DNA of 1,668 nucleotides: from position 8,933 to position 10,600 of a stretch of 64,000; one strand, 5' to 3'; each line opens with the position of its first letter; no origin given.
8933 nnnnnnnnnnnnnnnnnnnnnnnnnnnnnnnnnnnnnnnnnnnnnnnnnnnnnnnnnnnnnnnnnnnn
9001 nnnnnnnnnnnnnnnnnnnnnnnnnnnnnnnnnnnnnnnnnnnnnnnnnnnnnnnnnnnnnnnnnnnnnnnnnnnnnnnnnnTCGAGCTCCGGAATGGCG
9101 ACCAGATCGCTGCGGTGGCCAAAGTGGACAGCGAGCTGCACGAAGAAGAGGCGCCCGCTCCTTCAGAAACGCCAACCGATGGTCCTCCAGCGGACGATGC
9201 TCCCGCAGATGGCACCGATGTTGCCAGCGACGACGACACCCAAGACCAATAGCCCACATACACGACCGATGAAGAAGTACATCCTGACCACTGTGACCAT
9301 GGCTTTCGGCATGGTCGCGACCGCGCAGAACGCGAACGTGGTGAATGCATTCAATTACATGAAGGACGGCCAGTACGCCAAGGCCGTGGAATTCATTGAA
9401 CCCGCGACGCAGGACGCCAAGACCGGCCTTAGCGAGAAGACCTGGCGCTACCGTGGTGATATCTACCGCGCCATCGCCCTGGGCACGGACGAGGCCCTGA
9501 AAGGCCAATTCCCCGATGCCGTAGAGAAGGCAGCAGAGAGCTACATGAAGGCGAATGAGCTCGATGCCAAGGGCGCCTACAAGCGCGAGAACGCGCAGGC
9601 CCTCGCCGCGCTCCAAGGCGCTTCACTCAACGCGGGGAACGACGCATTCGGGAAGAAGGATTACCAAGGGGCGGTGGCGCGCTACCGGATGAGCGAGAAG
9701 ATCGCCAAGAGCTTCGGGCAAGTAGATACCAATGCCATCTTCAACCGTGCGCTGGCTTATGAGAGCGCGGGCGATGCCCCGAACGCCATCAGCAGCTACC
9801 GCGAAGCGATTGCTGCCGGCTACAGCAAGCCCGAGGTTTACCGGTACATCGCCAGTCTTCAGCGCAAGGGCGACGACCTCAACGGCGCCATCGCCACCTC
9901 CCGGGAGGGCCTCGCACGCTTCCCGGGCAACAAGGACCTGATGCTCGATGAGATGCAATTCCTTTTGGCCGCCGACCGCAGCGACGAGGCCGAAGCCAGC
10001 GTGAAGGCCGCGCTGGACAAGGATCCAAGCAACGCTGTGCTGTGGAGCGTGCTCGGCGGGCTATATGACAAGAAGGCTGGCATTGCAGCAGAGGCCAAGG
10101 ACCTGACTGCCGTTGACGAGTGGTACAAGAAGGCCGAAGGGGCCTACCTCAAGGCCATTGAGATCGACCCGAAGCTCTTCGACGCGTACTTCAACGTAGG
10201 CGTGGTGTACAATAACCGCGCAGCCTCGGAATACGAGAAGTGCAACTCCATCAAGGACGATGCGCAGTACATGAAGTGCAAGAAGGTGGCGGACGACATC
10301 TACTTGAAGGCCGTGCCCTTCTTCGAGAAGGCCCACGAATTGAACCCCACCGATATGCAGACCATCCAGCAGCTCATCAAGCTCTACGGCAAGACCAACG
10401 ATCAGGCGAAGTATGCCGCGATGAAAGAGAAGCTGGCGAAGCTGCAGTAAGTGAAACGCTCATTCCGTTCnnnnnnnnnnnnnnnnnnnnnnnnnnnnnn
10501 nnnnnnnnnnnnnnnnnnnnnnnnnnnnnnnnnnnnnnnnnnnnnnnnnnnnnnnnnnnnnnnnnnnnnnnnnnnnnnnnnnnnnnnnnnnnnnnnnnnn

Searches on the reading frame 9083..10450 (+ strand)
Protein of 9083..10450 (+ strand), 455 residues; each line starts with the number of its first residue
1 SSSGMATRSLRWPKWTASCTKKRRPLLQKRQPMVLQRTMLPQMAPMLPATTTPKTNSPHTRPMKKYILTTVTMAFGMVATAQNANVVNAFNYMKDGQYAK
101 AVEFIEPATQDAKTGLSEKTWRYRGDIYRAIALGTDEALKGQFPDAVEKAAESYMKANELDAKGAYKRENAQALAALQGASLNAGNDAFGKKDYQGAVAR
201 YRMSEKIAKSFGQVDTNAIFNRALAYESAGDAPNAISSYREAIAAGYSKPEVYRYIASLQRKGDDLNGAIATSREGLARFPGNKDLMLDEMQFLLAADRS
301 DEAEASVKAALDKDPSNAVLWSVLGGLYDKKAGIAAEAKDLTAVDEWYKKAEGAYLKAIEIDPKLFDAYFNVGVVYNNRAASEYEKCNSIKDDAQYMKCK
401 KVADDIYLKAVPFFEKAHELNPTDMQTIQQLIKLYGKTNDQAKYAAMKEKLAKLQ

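Call 19: search_protein_families(library=pfam, max_evalue=0.001, proteins=[window:9083-10450:+])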
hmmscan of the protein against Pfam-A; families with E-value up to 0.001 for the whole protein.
window:9083-10450:+ (455 aa): 8 families
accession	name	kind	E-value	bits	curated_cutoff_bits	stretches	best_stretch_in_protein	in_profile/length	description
PF13428.12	TPR_14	-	6.7e-11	42.2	23.5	0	289-325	6-42/44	Tetratricopeptide repeat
PF07719.23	TPR_2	-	4e-10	39.4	27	0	218-244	3-29/34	Tetratricopeptide repeat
PF13431.12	TPR_17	-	4.5e-10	39.4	24.4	1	354-379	1-26/34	Tetratricopeptide repeat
PF13414.12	TPR_11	-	1.2e-07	31.7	26.8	1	353-376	15-38/42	TPR repeat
PF14559.12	TPR_19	-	9.1e-07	29.6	25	1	265-324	6-65/68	Tetratricopeptide repeat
PF00515.34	TPR_1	-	3.8e-06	26.9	27.8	0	218-243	3-28/34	Tetratricopeptide repeat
PF13181.12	TPR_8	-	6.4e-06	26.4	25.7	0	218-243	3-28/34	Tetratricopeptide repeat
PF13424.12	TPR_12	-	8.1e-06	26.4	30.1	0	182-245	6-74/77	Tetratricopeptide repeat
